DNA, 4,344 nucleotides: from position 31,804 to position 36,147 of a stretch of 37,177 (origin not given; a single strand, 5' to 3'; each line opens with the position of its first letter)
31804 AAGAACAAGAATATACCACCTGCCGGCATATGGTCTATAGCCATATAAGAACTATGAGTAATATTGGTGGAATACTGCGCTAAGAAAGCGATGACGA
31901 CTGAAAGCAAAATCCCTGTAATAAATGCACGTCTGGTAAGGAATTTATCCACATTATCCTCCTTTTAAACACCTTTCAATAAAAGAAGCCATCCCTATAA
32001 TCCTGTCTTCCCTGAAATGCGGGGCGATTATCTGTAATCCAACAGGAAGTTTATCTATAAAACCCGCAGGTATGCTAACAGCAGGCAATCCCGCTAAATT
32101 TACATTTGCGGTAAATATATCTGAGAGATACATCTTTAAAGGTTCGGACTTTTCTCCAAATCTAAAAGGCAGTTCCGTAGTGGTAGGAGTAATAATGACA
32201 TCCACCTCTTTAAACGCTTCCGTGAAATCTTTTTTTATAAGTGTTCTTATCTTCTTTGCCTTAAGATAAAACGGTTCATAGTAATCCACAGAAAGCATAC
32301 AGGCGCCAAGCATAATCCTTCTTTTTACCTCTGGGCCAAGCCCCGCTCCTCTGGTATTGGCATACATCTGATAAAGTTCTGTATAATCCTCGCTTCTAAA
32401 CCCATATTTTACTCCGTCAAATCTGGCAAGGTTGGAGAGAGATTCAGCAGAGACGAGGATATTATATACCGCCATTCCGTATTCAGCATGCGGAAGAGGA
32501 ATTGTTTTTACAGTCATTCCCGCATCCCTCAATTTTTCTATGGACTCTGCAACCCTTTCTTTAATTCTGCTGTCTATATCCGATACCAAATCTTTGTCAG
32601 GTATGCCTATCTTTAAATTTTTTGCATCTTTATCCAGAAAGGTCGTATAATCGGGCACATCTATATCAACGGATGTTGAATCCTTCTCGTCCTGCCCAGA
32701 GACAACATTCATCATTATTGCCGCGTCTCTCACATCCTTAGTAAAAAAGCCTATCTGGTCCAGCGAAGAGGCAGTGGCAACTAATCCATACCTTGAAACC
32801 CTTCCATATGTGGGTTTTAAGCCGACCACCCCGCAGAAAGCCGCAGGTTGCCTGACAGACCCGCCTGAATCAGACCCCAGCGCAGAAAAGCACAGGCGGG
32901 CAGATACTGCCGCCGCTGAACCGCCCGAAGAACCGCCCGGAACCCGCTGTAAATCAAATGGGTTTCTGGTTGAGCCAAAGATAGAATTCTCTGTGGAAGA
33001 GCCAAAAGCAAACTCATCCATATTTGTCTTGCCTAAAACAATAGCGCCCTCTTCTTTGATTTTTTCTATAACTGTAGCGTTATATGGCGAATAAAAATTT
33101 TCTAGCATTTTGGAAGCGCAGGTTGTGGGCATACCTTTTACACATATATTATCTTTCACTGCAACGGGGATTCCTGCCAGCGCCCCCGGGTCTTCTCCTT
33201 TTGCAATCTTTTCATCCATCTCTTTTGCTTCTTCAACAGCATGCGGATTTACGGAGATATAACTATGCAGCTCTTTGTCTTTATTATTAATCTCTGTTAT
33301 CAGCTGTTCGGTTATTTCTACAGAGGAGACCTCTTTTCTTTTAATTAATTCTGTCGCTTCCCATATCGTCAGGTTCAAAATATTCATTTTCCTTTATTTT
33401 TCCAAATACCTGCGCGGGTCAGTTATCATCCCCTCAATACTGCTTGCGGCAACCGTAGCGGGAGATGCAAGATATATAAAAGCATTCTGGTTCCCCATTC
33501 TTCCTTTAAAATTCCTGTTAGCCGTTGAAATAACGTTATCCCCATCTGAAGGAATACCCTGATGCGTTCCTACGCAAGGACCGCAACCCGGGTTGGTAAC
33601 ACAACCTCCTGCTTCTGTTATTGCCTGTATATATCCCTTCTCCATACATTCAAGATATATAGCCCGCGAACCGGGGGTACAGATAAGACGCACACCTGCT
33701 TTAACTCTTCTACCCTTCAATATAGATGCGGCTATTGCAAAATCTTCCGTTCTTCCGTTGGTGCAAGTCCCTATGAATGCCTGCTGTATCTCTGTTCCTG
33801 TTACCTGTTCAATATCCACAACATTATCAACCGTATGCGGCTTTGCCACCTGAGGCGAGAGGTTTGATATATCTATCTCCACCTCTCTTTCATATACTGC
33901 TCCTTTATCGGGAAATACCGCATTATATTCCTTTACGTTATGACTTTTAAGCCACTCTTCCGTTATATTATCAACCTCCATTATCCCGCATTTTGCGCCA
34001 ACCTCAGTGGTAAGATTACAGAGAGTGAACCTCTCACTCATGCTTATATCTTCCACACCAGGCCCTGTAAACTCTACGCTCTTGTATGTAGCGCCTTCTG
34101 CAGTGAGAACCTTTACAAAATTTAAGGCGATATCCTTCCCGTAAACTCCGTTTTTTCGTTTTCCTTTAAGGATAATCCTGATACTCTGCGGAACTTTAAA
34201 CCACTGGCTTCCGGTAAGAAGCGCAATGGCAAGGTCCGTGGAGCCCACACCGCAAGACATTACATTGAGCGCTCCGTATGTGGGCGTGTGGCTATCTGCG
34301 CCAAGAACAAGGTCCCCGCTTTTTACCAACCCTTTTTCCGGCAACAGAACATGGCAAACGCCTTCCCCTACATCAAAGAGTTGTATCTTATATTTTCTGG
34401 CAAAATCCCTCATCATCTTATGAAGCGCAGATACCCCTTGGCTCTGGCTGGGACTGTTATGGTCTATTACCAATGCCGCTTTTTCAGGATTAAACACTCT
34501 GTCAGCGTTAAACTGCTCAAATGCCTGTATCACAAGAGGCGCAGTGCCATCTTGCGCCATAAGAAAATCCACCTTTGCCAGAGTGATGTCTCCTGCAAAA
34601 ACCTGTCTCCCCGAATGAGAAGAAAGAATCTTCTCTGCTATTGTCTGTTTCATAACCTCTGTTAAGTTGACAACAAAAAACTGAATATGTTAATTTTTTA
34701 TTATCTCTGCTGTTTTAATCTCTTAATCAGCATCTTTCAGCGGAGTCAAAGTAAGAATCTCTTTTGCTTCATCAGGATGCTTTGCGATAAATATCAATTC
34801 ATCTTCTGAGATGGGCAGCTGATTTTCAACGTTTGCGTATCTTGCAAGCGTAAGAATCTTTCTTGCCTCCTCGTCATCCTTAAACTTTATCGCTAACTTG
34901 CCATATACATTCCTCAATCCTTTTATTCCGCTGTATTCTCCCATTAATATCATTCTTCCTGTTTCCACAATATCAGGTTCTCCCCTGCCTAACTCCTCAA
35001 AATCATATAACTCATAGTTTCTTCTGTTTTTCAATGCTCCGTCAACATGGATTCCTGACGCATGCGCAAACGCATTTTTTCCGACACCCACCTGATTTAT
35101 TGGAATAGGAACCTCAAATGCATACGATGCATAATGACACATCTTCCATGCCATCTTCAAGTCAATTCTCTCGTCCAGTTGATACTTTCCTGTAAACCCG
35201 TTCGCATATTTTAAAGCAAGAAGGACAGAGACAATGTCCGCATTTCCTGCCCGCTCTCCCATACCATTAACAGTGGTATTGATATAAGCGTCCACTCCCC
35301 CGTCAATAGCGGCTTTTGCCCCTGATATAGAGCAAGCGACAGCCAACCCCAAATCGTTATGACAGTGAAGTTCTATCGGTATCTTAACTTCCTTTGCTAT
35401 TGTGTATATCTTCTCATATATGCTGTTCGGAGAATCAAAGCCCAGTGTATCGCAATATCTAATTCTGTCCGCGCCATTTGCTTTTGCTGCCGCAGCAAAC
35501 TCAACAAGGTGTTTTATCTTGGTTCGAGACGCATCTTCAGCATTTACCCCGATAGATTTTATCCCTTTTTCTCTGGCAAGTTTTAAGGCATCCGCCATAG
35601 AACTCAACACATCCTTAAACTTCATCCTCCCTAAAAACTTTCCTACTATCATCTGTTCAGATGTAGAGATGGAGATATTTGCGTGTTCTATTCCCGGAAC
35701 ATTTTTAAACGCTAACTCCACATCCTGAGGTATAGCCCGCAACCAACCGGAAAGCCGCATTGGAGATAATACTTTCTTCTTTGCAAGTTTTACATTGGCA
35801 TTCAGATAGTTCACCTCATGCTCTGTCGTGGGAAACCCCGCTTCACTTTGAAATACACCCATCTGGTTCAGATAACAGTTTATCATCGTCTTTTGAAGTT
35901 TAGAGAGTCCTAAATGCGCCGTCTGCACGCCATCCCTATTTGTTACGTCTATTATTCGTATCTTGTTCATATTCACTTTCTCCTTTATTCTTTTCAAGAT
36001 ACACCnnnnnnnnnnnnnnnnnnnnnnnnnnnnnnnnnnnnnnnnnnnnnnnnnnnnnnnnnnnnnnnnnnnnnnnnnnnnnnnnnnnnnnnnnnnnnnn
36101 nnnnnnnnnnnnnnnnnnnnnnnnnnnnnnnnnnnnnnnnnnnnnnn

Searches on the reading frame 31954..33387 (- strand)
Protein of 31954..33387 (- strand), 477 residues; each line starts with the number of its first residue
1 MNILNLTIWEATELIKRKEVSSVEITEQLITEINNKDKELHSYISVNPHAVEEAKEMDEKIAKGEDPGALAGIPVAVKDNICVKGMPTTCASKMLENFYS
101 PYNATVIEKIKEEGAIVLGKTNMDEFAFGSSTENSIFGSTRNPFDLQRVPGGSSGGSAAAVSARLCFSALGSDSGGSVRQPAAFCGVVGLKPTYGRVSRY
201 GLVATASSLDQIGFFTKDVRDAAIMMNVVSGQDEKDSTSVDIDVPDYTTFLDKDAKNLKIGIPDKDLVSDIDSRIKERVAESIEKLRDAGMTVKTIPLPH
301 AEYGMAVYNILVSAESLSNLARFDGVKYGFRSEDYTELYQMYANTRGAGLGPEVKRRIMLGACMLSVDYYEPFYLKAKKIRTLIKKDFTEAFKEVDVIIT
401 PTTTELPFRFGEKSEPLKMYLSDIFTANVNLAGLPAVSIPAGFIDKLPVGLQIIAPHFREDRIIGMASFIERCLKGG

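Call 19: search_protein_families(library=pfam, proteins=[window:31954-33387:-], max_evalue=0.001)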
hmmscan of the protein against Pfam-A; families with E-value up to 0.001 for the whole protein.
window:31954-33387:- (477 aa): 1 family
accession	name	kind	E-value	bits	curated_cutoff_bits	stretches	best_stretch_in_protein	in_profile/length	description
PF01425.27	Amidase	-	2.9e-154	514.8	27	1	24-463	1-444/445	Amidase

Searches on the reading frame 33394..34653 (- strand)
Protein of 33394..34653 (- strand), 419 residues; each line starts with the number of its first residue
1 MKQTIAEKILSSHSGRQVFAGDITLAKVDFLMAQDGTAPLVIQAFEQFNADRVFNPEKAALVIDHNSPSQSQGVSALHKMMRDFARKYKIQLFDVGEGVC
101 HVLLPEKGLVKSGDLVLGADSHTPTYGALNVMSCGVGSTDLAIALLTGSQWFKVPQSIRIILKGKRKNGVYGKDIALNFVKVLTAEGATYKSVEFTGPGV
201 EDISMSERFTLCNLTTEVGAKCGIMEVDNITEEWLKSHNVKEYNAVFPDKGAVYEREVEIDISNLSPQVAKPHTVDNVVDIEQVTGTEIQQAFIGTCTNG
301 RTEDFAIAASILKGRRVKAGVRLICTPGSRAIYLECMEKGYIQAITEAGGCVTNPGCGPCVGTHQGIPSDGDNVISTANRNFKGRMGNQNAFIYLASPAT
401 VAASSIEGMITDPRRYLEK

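Call 19: search_protein_families(library=pfam, proteins=[window:33394-34653:-], max_evalue=0.001)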
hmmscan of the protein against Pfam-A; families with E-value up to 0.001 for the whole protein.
window:33394-34653:- (419 aa): 1 family
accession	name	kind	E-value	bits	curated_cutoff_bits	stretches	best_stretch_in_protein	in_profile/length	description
PF00330.25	Aconitase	-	2.1e-99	334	28.7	2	7-284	1-306/463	Aconitase family (aconitate hydratase)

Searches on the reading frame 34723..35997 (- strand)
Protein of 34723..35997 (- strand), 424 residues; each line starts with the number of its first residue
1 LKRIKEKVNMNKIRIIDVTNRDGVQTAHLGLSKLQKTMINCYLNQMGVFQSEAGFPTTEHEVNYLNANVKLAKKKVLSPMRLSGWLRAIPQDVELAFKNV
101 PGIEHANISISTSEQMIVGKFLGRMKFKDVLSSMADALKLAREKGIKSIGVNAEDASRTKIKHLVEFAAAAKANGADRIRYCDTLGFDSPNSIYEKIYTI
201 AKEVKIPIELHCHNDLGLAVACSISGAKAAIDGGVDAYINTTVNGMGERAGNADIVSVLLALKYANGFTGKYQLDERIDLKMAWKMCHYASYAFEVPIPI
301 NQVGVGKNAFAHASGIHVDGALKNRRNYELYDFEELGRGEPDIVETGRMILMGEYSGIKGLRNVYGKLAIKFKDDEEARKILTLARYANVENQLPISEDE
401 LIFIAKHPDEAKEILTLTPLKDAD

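Call 19: search_protein_families(library=pfam, proteins=[window:34723-35997:-], max_evalue=0.001)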
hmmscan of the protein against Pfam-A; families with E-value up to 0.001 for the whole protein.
window:34723-35997:- (424 aa): 2 families
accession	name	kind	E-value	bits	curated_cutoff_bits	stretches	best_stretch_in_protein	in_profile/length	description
PF00682.25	HMGL-like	-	1.6e-47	162.6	29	1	12-280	1-250/260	HMGL-like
PF22617.1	HCS_D2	-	3.9e-10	40.4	27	1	305-377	2-67/82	Homocitrate synthase post-HMGL domain-like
